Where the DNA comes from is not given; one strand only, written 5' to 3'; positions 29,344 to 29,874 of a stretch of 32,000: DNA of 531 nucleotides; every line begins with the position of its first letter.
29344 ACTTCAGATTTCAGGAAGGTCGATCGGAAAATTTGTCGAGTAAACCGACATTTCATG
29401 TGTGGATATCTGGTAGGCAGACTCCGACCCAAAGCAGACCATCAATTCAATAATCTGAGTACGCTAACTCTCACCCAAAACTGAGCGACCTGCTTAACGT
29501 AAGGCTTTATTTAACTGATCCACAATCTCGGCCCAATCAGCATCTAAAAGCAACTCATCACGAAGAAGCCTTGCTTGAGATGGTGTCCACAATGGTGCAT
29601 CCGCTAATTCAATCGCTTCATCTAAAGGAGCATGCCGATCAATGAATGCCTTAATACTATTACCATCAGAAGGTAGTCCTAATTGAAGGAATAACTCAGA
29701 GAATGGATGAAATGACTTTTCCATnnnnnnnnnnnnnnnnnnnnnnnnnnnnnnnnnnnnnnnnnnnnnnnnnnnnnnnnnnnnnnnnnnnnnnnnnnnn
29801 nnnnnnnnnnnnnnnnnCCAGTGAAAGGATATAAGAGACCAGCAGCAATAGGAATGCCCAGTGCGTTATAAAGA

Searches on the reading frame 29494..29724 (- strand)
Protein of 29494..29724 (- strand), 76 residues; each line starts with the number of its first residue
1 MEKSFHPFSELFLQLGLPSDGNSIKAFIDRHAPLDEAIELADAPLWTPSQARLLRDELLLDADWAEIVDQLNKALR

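Call 75: find_encoding_contigs(protein=window:29494-29724:-, flank=8000, max_places=8)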
Protein window:29494-29724:- (76 aa): 23 contigs read that carry it; 8 places shown.
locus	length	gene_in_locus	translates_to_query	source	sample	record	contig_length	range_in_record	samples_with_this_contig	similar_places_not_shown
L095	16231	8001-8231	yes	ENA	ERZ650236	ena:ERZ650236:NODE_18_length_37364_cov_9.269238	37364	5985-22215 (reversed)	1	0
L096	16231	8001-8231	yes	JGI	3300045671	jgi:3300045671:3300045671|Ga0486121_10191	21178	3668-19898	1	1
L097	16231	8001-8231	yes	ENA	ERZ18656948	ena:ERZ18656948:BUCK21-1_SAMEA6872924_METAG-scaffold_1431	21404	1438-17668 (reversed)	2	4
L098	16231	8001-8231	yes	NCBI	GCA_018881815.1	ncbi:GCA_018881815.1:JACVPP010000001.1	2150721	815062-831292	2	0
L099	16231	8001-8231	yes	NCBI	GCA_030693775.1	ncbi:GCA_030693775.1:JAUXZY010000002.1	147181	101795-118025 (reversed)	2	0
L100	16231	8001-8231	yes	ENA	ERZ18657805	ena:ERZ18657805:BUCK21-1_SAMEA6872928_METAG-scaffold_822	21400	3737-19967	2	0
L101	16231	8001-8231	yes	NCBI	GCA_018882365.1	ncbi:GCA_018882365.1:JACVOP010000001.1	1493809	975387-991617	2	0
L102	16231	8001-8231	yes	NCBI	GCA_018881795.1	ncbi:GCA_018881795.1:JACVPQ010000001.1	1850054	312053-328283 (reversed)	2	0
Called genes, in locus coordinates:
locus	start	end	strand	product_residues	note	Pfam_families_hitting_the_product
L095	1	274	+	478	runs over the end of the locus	PF02321:OEP (weak)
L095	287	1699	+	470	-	PF07732:Cu-oxidase_3, PF07731:Cu-oxidase_2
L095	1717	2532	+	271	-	PF13473:Cupredoxin_1 (weak), PF00127:Copper-bind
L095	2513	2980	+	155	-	PF04214:DUF411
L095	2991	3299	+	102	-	PF11604:CusF_Ec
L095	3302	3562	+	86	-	PF00403:HMA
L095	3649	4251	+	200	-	PF04011:LemA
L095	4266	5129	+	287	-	PF04536:TPM_phosphatase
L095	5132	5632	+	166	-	PF04536:TPM_phosphatase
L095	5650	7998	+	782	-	PF08282:Hydrolase_3 (faint), PF04945:YHS, PF19335:HMBD, PF00122:E1-E2_ATPase, PF00702:Hydrolase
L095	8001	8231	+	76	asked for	PF10982:DUF2789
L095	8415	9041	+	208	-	-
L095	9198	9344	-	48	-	-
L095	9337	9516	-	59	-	-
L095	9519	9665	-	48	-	-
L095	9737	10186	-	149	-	PF20346:DUF6641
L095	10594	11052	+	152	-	-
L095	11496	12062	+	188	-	PF00589:Phage_integrase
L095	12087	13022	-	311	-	-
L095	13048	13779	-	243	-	-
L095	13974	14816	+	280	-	-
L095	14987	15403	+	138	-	-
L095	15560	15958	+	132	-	-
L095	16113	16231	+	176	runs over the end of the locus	-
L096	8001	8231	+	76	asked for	PF10982:DUF2789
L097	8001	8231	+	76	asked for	PF10982:DUF2789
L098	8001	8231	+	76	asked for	PF10982:DUF2789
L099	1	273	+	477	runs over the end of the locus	PF02321:OEP (weak)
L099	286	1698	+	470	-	PF07732:Cu-oxidase_3, PF07731:Cu-oxidase_2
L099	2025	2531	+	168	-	PF13473:Cupredoxin_1 (weak), PF00127:Copper-bind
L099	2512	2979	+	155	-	PF04214:DUF411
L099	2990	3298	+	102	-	PF11604:CusF_Ec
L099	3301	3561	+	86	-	PF00403:HMA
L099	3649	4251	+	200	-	PF04011:LemA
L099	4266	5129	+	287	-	PF04536:TPM_phosphatase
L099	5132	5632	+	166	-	PF04536:TPM_phosphatase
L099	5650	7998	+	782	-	PF08282:Hydrolase_3 (faint), PF04945:YHS, PF19335:HMBD, PF00122:E1-E2_ATPase, PF00702:Hydrolase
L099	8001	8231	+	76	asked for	PF10982:DUF2789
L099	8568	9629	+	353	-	-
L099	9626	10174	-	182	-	-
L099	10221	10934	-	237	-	PF00004:AAA (faint)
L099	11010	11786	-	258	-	-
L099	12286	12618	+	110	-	-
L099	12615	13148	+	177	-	PF19502:DUF6036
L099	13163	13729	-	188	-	PF00589:Phage_integrase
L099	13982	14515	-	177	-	-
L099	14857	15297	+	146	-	PF20346:DUF6641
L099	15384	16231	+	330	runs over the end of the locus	-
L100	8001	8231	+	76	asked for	PF10982:DUF2789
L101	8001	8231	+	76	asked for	PF10982:DUF2789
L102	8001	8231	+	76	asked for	PF10982:DUF2789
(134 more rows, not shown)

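Call 78: search_protein_families(library=pfam, proteins=[L095:12087-13022:-, L095:13048-13779:-, L095:13974-14816:+, L095:14987-15403:+, L095:15560-15958:+, L095:10594-11052:+, L099:10221-10934:-, L099:11010-11786:-, L099:12615-13148:+, L099:12286-12618:+], max_evalue=0.01)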
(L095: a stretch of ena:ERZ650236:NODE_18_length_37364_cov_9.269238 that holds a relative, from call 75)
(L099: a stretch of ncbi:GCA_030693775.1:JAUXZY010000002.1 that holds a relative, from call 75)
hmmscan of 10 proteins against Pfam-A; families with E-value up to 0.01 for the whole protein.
L095:12087-13022:- (311 aa): 0 families

L095:13048-13779:- (243 aa): 0 families

L095:13974-14816:+ (280 aa): 0 families

L095:14987-15403:+ (138 aa): 0 families

L095:15560-15958:+ (132 aa): 0 families

L095:10594-11052:+ (152 aa): 0 families

L099:10221-10934:- (237 aa): 5 families
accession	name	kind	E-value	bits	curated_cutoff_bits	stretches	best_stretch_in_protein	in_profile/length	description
PF00004.35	AAA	-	1e-05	26.4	21.2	1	38-150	1-123/131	ATPase family associated with various cellular activities (AAA)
PF13191.12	AAA_16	-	0.00055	20.9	32.6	1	25-92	11-81/167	AAA ATPase domain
PF20720.3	nSTAND3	-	0.00059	20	27.2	1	38-107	20-82/155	Novel STAND NTPase 3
PF13401.12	AAA_22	-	0.0013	19.5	27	0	37-85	7-55/130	AAA domain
PF13173.12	AAA_14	-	0.006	17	27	1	36-135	3-96/129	AAA domain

L099:11010-11786:- (258 aa): 0 families

L099:12615-13148:+ (177 aa): 1 family
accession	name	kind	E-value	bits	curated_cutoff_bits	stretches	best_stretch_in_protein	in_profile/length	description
PF19502.5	DUF6036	-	7.2e-20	71.9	23.6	1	6-165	3-151/164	Nucleotidyltransferase of unknown function (DUF6036)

L099:12286-12618:+ (110 aa): 0 families

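Call 114: search_protein_families(library=padloc, proteins=[L099:11010-11786:-, L099:10221-10934:-], max_evalue=0.01)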
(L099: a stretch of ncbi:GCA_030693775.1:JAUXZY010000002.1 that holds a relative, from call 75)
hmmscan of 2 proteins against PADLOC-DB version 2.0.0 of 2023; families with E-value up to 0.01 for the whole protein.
L099:11010-11786:- (258 aa): 0 families

L099:10221-10934:- (237 aa): 7 families
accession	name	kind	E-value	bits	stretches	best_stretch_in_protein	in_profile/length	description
PDLC00915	TRIP13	-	0.00037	18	0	39-74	67-101/302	TRIP13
PDLC00914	TRIP13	-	0.00039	18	1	36-63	71-99/302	TRIP13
PDLC02911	VakA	-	0.0013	17.3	1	38-126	5-72/163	-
PDLC04476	PDC-M16A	-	0.0025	14.3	1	24-66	14-56/691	-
PDLC04734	PDC-M62A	-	0.0062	13.6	1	42-140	67-145/597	-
PDLC00305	PtuA1|PtuA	-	0.0073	13.7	1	39-183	27-169/392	AAA ATPase domain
PDLC04788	PDC-S01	-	0.0094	12.9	0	22-65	6-48/448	-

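Call 115: search_protein_families(library=phrogs, proteins=[L099:11010-11786:-, L099:10221-10934:-], max_evalue=0.01)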
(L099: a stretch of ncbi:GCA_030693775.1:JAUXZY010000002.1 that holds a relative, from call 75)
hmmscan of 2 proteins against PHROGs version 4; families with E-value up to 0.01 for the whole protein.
L099:11010-11786:- (258 aa): 0 families

L099:10221-10934:- (237 aa): 4 families
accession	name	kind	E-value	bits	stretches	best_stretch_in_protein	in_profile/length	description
phrog_168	-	DNA, RNA and nucleotide metabolism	4.1e-20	73.7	1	5-207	13-210/314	clamp loader of DNA polymerase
phrog_5846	-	DNA, RNA and nucleotide metabolism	8.6e-18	65.7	1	1-211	4-206/380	clamp loader of DNA polymerase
phrog_11838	-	DNA, RNA and nucleotide metabolism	1.2e-07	32.3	1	3-186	7-187/420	clamp loader of DNA polymerase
phrog_7485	-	unknown function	0.0059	16.6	0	38-57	230-249/430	-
